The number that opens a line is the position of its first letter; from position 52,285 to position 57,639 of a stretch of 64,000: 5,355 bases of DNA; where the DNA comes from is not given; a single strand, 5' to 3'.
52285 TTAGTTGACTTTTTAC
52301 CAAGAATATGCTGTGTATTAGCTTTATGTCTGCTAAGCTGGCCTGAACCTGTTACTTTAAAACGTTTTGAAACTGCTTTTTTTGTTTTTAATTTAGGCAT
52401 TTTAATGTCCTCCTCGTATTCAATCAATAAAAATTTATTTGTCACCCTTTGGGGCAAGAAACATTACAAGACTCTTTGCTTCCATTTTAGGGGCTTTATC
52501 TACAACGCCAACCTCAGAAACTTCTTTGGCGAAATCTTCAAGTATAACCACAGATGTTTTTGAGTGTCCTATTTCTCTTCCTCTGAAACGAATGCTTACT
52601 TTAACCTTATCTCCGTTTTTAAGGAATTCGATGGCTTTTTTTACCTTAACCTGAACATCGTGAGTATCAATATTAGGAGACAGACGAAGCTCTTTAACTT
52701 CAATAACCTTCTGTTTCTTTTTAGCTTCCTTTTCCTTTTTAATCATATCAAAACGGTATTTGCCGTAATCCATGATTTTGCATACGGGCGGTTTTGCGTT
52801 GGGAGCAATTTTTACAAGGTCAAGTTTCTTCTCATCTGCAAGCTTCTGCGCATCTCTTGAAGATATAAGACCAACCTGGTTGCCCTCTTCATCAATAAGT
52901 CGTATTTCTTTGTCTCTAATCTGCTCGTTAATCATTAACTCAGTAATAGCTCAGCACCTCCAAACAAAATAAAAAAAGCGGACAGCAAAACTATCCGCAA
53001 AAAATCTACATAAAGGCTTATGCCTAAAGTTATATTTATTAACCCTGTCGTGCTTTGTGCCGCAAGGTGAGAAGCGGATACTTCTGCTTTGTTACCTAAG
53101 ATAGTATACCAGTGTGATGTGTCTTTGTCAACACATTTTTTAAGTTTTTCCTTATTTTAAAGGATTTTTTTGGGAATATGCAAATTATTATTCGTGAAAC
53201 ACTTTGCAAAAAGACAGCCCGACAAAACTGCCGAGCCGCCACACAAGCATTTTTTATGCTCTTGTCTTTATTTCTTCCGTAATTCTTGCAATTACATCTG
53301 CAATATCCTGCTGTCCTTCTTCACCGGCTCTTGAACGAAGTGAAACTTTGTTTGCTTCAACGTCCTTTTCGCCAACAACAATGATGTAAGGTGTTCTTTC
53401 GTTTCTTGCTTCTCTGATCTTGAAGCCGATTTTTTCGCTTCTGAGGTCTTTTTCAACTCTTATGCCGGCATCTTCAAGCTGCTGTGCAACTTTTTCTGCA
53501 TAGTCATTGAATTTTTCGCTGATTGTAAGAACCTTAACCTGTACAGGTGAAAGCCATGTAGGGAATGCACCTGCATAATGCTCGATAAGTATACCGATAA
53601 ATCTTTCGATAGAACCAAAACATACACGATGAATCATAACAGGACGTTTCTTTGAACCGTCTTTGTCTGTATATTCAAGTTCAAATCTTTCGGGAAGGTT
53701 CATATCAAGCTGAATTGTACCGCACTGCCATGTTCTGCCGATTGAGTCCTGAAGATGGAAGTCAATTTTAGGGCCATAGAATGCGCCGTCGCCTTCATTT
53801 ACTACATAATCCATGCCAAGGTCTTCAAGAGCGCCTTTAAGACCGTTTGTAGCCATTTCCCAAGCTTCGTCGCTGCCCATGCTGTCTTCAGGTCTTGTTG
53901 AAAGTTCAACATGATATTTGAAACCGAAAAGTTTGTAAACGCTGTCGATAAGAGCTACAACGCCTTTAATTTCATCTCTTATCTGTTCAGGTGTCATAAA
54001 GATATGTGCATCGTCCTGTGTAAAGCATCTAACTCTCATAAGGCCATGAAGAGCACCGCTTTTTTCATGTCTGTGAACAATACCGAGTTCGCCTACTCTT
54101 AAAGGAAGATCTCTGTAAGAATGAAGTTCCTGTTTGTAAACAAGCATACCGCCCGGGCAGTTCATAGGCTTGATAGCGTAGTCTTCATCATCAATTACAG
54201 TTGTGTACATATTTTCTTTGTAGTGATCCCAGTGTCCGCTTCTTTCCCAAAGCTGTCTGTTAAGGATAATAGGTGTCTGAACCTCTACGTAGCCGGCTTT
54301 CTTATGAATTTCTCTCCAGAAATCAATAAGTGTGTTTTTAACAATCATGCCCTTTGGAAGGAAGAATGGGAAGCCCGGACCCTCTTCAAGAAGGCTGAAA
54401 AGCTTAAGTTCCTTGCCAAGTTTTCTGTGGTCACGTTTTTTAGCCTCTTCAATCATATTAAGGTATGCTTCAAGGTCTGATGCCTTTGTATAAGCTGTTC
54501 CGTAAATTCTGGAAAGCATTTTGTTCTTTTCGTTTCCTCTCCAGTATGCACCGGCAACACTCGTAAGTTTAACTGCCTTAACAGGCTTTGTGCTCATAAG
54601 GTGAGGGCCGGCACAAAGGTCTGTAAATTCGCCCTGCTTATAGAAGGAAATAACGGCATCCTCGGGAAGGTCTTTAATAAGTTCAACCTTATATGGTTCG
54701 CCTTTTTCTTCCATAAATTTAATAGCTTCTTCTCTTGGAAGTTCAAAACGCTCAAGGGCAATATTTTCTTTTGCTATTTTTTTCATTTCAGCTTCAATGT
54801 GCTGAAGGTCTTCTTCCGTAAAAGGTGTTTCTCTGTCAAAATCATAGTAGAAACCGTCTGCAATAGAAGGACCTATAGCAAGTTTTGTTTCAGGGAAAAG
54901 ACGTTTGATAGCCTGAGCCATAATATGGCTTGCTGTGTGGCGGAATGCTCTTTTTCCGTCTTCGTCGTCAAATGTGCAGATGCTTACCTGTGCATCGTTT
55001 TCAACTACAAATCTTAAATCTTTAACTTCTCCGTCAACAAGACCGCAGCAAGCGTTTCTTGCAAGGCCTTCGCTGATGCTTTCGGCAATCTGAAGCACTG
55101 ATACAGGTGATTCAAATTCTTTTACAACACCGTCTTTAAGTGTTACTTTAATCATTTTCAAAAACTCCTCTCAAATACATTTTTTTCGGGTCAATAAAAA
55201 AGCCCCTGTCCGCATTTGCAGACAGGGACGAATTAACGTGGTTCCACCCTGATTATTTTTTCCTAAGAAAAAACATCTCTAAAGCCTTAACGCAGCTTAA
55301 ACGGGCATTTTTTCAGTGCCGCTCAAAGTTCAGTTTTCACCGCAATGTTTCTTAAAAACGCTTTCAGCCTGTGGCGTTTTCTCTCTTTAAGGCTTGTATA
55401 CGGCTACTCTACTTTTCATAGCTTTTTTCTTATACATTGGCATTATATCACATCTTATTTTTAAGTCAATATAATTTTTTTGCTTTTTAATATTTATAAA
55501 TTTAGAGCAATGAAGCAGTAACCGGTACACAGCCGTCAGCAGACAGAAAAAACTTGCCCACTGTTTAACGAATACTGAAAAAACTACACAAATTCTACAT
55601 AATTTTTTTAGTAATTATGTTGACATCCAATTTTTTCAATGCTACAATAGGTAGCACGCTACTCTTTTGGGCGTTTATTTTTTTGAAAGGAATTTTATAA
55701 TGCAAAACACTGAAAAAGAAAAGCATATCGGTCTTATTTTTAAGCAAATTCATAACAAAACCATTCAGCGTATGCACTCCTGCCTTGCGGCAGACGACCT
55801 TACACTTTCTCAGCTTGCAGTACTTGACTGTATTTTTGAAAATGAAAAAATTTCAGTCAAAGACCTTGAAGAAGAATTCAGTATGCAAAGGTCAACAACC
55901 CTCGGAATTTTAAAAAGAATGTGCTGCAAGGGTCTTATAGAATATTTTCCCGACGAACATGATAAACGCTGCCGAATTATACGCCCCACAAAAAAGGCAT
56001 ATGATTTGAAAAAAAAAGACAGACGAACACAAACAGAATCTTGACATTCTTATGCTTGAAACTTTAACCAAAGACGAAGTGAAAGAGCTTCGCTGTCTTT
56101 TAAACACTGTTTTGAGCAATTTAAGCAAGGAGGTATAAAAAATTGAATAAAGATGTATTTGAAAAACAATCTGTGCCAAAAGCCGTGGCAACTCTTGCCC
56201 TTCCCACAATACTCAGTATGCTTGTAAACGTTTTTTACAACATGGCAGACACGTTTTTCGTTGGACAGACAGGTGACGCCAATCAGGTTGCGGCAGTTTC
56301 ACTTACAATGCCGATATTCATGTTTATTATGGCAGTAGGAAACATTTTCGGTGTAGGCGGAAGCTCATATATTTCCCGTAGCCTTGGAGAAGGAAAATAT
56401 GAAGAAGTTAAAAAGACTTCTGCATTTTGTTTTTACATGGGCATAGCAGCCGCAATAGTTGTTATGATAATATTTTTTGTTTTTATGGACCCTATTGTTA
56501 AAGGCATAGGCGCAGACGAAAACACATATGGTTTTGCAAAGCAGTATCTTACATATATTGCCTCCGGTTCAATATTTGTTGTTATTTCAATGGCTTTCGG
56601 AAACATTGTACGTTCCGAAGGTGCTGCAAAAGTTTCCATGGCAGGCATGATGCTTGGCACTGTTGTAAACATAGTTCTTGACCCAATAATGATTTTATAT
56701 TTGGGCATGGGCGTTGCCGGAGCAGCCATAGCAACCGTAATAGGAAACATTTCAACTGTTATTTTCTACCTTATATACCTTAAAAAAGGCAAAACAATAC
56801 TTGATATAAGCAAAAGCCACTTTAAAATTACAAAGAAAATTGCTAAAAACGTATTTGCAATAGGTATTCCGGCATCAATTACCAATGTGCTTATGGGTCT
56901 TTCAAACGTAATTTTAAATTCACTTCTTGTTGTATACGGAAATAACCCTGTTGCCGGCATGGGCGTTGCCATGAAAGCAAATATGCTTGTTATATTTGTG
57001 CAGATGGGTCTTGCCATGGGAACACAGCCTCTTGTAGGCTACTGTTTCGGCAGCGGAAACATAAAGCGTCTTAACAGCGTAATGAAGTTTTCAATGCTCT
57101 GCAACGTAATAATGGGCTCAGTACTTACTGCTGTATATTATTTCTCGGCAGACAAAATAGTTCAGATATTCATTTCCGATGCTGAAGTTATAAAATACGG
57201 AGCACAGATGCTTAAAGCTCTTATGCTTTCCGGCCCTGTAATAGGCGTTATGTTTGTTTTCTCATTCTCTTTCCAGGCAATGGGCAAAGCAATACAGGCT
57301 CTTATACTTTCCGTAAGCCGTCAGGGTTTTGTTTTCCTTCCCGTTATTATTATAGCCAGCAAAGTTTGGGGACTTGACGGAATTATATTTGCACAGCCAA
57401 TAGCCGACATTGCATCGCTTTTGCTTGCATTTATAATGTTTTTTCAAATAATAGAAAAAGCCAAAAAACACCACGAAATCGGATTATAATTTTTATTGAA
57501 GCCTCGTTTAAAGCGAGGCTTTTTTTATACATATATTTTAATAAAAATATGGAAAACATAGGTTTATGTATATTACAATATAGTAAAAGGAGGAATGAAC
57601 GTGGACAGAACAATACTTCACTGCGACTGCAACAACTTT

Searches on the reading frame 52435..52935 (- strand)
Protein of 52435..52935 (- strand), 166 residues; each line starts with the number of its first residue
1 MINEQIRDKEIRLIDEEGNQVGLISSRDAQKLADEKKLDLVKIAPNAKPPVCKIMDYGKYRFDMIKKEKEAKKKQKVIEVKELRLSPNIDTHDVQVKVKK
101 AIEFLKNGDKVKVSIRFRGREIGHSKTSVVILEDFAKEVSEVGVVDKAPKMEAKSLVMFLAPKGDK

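Call 76: search_protein_families(library=pfam, proteins=[window:52435-52935:-], max_evalue=0.00001)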
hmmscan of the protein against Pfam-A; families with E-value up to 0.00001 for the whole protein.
window:52435-52935:- (166 aa): 2 families
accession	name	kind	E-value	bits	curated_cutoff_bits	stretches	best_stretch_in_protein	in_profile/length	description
PF00707.27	IF3_C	-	2.2e-34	117.7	34.8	1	78-163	1-86/86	Translation initiation factor IF-3, C-terminal domain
PF05198.21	IF3_N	-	3.3e-33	114.1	26.9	1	2-71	1-70/70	Translation initiation factor IF-3, N-terminal domain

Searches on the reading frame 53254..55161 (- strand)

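Call 77: search_protein_families(library=pfam, proteins=[window:53254-55161:-], max_evalue=0.00001)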
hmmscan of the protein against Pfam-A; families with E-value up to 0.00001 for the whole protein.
window:53254-55161:- (635 aa): 4 families
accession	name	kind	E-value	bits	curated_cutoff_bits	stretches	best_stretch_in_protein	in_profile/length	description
PF00587.30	tRNA-synt_2b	-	1.4e-50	172.3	29.3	1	322-529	4-179/179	tRNA synthetase class II core domain (G, H, P, S and T)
PF03129.25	HGTP_anticodon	-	1.2e-22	80.3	21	1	541-629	1-93/94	Anticodon binding domain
PF07973.19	tRNA_SAD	-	4e-14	52.7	24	1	171-220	1-44/44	Threonyl and Alanyl tRNA synthetase second additional domain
PF02824.27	TGS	-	2.6e-11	43.8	22.2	1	4-63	1-60/60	TGS domain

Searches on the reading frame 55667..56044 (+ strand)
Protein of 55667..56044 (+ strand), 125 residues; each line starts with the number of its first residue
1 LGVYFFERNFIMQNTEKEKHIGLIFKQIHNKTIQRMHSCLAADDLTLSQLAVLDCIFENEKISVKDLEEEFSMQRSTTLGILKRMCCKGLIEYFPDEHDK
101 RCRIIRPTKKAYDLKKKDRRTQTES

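Call 77: search_protein_families(library=pfam, proteins=[window:55667-56044:+], max_evalue=0.00001)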
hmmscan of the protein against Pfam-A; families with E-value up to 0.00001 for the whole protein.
window:55667-56044:+ (125 aa): 3 families
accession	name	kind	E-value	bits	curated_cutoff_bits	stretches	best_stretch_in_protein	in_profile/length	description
PF01047.28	MarR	-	2.2e-12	47.1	24.6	1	45-102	1-58/59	MarR family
PF12802.13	MarR_2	-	2.2e-08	34.5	27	1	44-101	2-60/61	MarR family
PF13463.12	HTH_27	-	4.9e-07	30.4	22.2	1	45-111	1-68/68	Winged helix DNA-binding domain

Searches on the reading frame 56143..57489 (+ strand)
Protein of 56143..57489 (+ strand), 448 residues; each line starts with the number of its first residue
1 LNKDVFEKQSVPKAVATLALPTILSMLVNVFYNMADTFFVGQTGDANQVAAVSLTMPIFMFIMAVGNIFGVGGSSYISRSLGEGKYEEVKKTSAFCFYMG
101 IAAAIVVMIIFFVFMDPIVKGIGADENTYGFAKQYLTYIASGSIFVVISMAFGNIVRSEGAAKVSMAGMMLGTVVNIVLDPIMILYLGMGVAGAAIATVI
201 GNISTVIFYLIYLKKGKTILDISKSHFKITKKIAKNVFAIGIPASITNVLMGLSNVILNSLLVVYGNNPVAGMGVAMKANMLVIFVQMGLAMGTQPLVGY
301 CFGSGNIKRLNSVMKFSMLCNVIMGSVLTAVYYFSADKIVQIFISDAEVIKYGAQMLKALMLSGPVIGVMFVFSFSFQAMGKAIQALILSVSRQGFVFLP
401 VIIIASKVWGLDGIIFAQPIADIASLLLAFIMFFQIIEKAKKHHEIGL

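Call 77: search_protein_families(library=pfam, proteins=[window:56143-57489:+], max_evalue=0.00001)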
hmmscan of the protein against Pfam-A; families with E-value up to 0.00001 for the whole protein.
window:56143-57489:+ (448 aa): 1 family
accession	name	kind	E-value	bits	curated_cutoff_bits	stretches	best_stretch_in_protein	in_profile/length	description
PF01554.23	MatE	-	6.1e-53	179.3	24.9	2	21-182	1-161/161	MatE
